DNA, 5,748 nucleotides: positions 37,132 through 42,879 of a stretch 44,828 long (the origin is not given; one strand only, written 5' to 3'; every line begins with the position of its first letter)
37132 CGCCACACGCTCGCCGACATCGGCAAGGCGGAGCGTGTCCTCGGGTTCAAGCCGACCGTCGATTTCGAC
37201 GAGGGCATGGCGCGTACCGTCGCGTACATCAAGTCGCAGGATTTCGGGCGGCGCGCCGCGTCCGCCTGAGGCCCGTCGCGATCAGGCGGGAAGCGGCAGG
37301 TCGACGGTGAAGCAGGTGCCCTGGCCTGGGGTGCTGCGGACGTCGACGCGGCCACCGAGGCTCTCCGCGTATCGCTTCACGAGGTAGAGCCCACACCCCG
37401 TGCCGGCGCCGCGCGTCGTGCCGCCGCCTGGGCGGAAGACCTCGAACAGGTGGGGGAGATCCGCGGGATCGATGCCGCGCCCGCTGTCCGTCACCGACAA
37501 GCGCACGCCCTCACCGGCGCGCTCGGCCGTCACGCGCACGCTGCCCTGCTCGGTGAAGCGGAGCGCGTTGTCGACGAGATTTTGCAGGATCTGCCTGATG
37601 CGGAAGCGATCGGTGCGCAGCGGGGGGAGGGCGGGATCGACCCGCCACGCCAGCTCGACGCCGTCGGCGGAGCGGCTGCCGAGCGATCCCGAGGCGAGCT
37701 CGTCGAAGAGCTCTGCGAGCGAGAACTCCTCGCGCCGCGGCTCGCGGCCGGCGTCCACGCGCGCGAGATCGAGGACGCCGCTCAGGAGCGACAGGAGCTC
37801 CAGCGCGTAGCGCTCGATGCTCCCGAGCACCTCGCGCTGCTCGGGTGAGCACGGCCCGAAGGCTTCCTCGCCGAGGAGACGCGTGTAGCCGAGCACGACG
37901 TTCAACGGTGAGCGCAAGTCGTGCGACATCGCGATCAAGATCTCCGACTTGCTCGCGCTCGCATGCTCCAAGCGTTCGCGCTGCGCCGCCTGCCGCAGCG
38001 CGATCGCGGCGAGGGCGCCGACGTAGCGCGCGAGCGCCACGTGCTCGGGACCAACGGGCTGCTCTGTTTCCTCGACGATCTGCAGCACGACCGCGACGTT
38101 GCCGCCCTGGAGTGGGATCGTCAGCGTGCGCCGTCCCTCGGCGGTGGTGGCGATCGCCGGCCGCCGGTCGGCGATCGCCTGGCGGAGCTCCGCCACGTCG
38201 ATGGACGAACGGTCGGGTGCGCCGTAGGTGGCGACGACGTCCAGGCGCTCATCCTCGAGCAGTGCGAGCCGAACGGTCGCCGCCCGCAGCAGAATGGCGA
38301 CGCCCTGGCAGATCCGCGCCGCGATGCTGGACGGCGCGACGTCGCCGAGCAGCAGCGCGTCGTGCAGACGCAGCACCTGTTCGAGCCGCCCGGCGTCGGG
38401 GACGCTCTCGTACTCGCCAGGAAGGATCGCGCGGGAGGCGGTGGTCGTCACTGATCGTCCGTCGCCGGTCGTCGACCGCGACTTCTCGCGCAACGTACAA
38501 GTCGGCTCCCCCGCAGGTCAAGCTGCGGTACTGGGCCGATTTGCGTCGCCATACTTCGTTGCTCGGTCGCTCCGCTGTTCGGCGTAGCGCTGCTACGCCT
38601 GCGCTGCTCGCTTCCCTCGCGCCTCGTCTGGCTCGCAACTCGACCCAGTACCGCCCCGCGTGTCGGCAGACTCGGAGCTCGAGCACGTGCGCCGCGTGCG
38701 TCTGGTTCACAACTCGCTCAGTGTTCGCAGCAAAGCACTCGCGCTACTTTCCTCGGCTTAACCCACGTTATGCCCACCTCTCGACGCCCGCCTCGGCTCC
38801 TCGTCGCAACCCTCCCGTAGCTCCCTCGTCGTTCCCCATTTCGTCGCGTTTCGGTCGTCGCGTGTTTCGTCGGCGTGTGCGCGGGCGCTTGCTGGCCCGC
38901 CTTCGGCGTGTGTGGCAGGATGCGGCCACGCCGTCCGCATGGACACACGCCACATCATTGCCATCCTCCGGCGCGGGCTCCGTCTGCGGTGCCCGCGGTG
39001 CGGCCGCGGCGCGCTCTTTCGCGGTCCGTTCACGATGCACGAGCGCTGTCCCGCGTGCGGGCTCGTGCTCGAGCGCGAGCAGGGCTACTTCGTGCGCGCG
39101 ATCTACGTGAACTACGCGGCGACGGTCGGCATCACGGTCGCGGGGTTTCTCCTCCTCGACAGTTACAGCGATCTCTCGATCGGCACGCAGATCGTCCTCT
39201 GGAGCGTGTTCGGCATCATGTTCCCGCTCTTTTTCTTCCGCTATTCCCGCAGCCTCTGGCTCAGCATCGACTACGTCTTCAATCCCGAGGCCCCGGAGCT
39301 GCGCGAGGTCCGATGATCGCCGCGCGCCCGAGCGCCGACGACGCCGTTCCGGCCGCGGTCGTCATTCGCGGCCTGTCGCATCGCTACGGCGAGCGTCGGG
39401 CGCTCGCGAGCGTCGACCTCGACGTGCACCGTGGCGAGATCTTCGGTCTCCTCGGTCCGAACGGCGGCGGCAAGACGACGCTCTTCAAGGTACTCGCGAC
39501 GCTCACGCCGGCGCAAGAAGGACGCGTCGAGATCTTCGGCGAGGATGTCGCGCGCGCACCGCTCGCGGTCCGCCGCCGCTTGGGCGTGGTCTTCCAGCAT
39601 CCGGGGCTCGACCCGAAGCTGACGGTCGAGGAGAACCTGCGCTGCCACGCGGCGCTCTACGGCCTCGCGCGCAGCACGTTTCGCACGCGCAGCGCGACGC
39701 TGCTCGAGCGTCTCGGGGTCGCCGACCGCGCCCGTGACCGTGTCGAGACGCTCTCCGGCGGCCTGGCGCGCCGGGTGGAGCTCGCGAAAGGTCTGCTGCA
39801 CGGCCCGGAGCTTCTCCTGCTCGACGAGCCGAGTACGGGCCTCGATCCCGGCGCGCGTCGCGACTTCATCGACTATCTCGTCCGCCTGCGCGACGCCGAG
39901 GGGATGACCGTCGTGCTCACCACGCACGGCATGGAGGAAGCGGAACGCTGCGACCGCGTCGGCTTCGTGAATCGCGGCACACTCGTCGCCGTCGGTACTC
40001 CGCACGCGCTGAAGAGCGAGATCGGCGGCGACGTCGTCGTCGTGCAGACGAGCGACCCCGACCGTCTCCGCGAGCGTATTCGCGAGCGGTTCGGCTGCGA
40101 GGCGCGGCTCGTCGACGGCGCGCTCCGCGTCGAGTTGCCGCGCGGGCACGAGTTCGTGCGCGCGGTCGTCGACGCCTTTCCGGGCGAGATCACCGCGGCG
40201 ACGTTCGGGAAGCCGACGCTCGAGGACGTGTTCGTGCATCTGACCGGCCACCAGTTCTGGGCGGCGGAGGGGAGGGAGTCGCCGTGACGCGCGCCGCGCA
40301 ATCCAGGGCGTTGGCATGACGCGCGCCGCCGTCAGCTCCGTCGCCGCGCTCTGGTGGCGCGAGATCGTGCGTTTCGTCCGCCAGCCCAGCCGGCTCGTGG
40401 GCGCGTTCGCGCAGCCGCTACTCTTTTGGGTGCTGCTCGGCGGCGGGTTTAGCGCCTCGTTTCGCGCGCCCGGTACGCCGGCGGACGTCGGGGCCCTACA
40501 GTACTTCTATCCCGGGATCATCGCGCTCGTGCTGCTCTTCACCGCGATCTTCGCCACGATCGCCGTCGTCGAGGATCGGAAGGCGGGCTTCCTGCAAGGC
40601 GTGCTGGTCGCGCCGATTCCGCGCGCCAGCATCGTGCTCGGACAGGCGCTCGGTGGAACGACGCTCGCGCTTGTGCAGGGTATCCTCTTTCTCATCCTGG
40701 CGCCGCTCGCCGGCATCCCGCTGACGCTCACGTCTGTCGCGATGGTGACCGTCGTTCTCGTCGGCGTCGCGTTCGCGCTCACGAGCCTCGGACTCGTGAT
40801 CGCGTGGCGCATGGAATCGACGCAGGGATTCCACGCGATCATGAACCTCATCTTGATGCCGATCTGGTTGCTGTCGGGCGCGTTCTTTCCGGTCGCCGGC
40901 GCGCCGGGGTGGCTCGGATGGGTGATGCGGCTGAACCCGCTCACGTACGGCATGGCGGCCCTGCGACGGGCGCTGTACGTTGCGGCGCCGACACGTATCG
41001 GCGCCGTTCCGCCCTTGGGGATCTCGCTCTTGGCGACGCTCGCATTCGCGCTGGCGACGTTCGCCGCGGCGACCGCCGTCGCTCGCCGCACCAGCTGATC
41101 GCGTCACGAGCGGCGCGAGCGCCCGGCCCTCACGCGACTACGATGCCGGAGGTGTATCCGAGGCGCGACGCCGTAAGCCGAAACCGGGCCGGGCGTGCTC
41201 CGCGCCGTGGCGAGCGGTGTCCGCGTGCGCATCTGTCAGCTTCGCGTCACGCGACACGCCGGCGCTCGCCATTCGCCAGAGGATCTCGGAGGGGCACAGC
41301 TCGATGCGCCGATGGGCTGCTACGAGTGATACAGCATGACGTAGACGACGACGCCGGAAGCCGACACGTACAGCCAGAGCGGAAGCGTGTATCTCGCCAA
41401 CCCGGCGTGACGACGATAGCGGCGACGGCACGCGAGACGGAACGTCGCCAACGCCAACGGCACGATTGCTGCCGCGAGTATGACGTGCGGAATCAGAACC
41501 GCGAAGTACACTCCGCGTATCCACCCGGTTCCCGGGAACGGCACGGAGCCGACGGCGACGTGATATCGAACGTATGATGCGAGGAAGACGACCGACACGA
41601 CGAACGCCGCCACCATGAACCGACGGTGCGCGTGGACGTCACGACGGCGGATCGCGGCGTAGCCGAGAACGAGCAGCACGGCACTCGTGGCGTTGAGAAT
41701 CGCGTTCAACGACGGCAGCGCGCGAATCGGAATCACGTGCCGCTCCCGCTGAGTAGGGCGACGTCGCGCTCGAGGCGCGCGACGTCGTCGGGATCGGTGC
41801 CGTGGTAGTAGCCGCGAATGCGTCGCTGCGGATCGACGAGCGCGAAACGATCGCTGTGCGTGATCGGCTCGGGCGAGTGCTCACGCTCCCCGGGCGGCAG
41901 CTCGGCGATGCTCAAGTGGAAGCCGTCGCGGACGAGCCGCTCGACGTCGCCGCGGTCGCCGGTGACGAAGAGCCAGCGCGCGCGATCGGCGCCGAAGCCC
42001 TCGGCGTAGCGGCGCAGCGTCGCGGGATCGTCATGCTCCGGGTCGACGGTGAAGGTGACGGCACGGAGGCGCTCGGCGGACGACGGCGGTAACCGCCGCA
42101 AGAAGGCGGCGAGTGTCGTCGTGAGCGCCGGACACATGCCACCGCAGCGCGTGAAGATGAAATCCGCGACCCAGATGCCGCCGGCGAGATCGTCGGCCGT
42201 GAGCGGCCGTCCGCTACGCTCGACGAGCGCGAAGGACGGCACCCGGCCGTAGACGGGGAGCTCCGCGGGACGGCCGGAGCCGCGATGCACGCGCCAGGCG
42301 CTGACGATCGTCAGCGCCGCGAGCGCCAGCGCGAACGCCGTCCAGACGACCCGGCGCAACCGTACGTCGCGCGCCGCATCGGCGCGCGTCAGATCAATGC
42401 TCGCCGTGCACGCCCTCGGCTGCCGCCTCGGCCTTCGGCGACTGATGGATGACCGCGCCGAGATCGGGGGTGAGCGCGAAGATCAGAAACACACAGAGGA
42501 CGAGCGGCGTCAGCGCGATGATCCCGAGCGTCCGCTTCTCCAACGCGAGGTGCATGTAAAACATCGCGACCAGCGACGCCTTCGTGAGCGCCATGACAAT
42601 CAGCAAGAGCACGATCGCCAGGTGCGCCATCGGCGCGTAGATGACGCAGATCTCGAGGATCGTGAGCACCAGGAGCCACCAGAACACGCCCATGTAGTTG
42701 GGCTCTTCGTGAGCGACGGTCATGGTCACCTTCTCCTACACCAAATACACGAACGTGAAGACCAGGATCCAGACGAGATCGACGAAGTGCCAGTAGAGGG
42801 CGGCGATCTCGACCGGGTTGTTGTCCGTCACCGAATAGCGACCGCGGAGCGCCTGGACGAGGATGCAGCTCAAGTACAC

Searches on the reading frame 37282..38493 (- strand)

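Call 10: search_protein_families(library=pfam, proteins=[window:37282-38493:-], max_evalue=0.01)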
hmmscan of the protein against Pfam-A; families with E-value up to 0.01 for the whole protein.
window:37282-38493:- (403 aa): 5 families
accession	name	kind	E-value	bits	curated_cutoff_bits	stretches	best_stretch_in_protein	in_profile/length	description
PF02518.31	HATPase_c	-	2e-31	109.2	26.4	1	295-402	2-110/111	Histidine kinase-, DNA gyrase B-, and HSP90-like ATPase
PF00512.31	HisKA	-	2e-13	50.6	26.9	1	182-249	2-66/66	His Kinase A (phospho-acceptor) domain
PF13581.12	HATPase_c_2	-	2e-07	31.5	27.4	1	303-395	40-123/127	Histidine kinase-like ATPase domain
PF13492.12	GAF_3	-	3.7e-05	24.6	27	1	57-167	5-128/129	GAF domain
PF13185.12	GAF_2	-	0.0011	19.6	28.6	1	106-166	74-135/136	GAF domain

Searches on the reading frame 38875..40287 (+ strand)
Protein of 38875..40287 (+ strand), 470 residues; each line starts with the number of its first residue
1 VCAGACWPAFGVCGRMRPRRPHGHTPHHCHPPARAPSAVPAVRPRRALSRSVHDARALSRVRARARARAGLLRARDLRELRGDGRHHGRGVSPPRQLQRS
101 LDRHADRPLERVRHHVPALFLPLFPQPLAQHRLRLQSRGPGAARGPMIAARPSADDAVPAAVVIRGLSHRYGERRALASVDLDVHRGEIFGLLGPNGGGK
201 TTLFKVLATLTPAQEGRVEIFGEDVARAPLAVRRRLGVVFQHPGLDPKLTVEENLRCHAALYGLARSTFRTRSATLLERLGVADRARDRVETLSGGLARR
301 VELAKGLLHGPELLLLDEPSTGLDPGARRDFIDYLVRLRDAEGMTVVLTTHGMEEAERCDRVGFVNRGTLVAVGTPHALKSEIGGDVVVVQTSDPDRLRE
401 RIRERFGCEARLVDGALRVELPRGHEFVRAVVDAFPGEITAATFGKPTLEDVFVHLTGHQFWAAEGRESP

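Call 10: search_protein_families(library=pfam, proteins=[window:38875-40287:+], max_evalue=0.01)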
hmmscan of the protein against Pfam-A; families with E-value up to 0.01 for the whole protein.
window:38875-40287:+ (470 aa): 4 families
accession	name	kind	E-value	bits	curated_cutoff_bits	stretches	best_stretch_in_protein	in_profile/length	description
PF00005.33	ABC_tran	-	2.4e-32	112.8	25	1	178-320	2-136/137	ABC transporter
PF13304.12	AAA_21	-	2e-11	45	27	2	308-351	253-298/304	AAA domain, putative AbiEii toxin, Type IV TA system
PF13732.12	DrrA1-3_C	-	0.0011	20.1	27.4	1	374-456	1-80/81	ATP-binding protein DrrA1-3-like, C-terminal domain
PF13401.12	AAA_22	-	0.0063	17.3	27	0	192-349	10-121/130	AAA domain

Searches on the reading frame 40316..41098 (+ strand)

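Call 23: search_protein_families(library=pfam, proteins=[window:40316-41098:+], max_evalue=0.01)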
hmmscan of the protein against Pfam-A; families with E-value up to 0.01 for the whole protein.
window:40316-41098:+ (260 aa): 3 families
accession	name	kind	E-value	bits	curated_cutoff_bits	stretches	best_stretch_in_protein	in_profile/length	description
PF01061.29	ABC2_membrane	-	1.8e-32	113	26.9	1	9-220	3-210/211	ABC-2 type transporter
PF12698.13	ABC2_membrane_3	-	8e-18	65.1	31.6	1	58-252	158-345/347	ABC-2 family transporter protein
PF12679.13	ABC2_membrane_2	-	0.00017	21.4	27.2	1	68-169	73-181/283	ABC-2 family transporter protein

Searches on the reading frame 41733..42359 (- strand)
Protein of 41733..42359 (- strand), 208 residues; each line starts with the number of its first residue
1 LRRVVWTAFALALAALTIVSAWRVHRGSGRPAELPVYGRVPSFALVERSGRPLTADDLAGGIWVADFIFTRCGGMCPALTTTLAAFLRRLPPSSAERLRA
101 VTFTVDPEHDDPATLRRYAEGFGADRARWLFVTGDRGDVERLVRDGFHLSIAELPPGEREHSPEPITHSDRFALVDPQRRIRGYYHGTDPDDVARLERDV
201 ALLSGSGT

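Call 23: search_protein_families(library=pfam, proteins=[window:41733-42359:-], max_evalue=0.01)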
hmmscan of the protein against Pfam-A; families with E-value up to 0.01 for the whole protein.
window:41733-42359:- (208 aa): 1 family
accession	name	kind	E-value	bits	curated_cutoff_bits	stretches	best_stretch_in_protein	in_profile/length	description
PF02630.20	SCO1-SenC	-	1.2e-24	87.3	22.8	1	42-180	3-133/134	SCO1/SenC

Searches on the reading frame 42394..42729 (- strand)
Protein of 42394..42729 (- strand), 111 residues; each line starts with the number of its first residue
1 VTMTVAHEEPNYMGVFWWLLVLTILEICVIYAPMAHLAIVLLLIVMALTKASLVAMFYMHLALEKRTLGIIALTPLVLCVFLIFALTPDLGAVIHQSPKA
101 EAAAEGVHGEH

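Call 23: search_protein_families(library=pfam, proteins=[window:42394-42729:-], max_evalue=0.01)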
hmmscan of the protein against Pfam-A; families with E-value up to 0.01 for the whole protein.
window:42394-42729:- (111 aa): 1 family
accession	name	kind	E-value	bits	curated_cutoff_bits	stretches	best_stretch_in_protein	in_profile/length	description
PF03626.19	COX4_pro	-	1.3e-10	42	28.9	1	14-83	2-71/72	Prokaryotic Cytochrome C oxidase subunit IV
